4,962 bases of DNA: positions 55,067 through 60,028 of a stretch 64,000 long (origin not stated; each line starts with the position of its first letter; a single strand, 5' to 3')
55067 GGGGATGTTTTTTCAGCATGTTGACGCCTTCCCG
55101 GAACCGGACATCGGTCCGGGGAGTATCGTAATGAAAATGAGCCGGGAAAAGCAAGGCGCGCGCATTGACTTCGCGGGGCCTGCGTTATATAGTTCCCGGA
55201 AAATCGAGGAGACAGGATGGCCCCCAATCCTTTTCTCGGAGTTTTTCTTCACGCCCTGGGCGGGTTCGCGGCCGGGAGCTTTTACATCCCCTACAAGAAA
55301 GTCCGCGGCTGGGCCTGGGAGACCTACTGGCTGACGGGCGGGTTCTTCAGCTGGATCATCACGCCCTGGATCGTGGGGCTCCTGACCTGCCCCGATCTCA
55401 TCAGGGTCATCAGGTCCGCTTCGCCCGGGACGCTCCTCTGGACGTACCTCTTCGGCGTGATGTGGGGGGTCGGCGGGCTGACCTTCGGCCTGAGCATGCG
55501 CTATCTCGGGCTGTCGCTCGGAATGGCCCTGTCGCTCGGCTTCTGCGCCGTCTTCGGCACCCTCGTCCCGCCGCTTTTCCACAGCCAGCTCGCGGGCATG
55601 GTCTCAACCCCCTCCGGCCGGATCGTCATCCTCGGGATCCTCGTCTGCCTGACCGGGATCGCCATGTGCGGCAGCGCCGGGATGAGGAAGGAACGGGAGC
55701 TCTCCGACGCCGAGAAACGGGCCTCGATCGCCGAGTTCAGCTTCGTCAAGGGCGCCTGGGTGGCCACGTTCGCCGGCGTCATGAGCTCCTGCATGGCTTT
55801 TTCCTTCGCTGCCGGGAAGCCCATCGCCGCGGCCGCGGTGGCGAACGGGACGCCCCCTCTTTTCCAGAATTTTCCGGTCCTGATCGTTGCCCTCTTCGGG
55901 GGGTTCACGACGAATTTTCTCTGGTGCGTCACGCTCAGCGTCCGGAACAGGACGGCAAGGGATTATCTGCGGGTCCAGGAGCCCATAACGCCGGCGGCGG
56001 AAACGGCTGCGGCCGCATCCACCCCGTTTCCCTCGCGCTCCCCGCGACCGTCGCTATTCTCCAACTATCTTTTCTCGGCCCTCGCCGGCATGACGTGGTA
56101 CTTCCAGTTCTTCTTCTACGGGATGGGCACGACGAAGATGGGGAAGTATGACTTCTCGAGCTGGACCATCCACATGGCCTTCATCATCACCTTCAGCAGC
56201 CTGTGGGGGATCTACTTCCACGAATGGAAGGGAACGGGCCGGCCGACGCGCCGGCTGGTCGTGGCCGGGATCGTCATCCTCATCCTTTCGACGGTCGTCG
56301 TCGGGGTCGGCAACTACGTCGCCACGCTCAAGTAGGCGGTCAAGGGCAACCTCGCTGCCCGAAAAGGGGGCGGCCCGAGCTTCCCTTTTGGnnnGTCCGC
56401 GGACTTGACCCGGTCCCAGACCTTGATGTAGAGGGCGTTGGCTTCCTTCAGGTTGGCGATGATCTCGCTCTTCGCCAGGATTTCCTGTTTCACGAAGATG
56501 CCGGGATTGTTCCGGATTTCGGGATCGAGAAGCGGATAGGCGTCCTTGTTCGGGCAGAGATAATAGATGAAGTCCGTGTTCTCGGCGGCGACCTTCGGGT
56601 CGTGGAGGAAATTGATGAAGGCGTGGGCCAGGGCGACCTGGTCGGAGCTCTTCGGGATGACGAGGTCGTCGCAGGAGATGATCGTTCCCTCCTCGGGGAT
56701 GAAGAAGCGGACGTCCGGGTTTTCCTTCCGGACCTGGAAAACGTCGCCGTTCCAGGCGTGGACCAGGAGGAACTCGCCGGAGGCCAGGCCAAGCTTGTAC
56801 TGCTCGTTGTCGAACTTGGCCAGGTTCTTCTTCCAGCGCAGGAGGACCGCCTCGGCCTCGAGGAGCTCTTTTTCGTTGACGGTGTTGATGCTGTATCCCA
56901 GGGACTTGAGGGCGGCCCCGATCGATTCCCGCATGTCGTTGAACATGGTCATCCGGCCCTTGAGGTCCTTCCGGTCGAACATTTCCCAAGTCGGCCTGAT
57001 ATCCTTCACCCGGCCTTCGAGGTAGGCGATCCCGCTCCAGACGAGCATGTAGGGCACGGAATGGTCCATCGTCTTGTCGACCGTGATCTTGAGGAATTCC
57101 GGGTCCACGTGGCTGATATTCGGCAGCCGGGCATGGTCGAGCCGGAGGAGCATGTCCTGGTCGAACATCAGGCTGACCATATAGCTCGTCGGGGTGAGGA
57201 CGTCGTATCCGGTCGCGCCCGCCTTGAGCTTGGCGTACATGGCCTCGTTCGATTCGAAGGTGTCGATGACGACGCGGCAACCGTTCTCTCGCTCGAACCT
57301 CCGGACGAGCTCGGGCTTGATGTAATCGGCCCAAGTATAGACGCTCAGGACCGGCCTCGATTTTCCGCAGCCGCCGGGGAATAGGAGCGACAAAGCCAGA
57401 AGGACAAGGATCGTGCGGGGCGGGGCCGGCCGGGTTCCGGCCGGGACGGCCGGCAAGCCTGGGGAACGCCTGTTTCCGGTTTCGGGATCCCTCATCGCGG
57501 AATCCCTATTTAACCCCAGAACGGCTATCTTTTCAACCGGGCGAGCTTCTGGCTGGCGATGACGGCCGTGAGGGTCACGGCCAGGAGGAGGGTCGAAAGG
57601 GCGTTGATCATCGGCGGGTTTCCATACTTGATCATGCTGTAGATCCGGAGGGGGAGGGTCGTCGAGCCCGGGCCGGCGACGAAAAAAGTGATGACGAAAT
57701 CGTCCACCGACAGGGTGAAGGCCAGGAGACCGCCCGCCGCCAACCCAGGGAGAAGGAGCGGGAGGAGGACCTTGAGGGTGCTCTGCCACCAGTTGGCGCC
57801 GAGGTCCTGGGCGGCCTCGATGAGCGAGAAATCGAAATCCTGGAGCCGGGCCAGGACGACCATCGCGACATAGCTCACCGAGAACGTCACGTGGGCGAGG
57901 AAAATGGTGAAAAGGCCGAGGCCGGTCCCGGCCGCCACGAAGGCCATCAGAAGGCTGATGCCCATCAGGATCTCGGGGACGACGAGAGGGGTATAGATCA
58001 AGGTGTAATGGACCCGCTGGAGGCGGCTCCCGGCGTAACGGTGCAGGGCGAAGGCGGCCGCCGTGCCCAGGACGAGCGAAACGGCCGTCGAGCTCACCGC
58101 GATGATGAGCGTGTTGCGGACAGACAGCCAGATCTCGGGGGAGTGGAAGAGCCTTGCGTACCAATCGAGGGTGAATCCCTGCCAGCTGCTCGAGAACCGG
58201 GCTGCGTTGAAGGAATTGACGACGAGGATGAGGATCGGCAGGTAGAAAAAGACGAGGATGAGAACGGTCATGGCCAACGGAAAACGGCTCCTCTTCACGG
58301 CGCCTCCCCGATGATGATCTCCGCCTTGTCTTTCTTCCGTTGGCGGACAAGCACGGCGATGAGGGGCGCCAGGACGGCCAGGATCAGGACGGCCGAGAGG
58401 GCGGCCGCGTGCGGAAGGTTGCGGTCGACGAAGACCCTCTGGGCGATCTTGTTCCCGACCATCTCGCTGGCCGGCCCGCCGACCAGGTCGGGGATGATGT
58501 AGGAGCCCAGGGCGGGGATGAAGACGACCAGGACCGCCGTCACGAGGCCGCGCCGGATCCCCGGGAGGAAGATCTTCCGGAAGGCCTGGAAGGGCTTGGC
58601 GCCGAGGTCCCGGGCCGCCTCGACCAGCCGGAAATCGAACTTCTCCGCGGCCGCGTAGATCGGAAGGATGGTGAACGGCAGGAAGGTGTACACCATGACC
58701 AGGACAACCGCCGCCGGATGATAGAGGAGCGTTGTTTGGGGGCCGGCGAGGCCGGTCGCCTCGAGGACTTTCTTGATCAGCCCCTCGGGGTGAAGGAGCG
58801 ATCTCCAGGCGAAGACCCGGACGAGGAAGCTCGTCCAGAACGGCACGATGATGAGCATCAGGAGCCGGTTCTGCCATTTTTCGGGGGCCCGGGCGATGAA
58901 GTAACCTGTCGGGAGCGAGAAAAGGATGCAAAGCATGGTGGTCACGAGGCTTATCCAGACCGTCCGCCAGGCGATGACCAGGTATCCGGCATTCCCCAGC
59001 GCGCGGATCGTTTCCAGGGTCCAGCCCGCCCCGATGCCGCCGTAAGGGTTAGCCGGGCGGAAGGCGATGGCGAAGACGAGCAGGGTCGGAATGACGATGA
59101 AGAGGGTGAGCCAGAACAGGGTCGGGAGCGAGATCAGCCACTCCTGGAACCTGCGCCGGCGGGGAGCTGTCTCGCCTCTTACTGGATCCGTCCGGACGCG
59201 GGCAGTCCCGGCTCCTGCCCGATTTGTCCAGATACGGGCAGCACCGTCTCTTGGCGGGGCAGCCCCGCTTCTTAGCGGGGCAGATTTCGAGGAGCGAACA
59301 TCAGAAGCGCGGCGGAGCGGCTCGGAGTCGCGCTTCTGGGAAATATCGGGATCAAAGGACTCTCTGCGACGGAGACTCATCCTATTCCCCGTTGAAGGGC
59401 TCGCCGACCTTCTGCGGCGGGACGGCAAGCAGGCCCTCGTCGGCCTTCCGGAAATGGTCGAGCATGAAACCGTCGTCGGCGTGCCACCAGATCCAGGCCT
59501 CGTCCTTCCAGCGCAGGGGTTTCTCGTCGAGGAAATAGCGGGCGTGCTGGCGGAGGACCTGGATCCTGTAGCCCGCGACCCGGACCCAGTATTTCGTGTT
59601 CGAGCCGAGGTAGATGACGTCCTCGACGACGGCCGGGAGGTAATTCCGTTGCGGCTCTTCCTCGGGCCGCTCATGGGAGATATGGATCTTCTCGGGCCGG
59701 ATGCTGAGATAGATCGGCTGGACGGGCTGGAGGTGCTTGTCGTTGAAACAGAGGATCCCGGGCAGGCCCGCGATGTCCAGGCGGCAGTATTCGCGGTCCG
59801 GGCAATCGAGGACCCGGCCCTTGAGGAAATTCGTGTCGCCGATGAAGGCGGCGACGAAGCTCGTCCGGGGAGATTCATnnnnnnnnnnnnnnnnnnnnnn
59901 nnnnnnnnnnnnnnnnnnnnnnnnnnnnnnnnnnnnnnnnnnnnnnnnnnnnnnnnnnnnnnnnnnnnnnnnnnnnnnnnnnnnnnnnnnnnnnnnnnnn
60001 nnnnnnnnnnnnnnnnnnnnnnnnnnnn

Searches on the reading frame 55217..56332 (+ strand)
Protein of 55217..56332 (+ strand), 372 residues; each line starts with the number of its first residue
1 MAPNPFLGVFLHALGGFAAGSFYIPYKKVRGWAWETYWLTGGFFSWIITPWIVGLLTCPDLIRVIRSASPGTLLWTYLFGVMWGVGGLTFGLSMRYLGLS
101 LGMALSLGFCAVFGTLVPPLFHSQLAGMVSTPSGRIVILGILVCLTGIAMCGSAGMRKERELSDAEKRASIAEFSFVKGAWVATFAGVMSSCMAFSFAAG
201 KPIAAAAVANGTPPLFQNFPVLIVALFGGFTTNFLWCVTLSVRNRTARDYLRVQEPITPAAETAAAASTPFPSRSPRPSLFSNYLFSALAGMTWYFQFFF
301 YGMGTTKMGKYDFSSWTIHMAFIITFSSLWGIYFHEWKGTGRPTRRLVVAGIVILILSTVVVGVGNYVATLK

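Call 31: search_protein_families(library=pfam, proteins=[window:55217-56332:+], max_evalue=0.01)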
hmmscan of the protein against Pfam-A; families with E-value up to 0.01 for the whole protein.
window:55217-56332:+ (372 aa): 1 family
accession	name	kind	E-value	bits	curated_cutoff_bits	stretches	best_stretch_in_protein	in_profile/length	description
PF06379.18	RhaT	-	4.7e-72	243.5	27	1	6-365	6-341/344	L-rhamnose-proton symport protein (RhaT)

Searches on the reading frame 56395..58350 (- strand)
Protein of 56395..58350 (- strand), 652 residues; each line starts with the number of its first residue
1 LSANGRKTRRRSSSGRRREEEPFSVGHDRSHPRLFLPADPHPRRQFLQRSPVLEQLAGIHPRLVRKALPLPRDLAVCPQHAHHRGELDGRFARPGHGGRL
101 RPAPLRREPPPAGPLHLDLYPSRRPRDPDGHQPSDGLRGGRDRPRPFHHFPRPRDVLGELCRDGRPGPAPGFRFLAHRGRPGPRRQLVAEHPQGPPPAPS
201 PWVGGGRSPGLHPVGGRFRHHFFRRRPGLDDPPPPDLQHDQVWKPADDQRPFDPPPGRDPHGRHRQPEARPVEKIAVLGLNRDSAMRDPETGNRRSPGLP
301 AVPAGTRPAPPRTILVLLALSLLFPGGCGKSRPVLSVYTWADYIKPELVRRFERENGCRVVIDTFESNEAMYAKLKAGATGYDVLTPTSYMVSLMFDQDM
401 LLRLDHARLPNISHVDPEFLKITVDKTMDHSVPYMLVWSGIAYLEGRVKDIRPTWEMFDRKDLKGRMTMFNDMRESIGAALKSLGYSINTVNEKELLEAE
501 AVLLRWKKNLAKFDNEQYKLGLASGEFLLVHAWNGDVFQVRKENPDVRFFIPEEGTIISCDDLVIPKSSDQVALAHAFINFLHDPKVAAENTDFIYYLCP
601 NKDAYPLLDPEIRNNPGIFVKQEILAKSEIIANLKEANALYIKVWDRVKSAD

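Call 62: search_protein_families(library=pfam, proteins=[window:56395-58350:-], max_evalue=0.0001)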
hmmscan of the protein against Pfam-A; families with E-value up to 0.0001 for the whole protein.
window:56395-58350:- (652 aa): 4 families
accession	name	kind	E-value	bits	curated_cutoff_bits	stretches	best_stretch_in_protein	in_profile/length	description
PF13416.11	SBP_bac_8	-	4e-24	86.3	27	1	347-618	1-277/279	Bacterial extracellular solute-binding protein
PF13343.11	SBP_bac_6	-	1e-12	48.5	24.6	1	410-601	36-219/245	Bacterial extracellular solute-binding protein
PF01547.30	SBP_bac_1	-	5.5e-08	33.6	26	1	346-588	11-306/307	Bacterial extracellular solute-binding protein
PF13531.11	SBP_bac_11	-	1.8e-05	25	25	1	347-589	15-219/227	Bacterial extracellular solute-binding protein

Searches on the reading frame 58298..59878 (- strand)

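Call 62: search_protein_families(library=pfam, proteins=[window:58298-59878:-], max_evalue=0.0001)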
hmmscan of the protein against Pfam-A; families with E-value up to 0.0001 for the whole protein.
window:58298-59878:- (527 aa): 1 family
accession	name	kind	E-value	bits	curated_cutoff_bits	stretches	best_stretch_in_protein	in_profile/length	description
PF00528.27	BPD_transp_1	-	2.1e-15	57.4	26.4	1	322-515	2-182/184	Binding-protein-dependent transport system inner membrane component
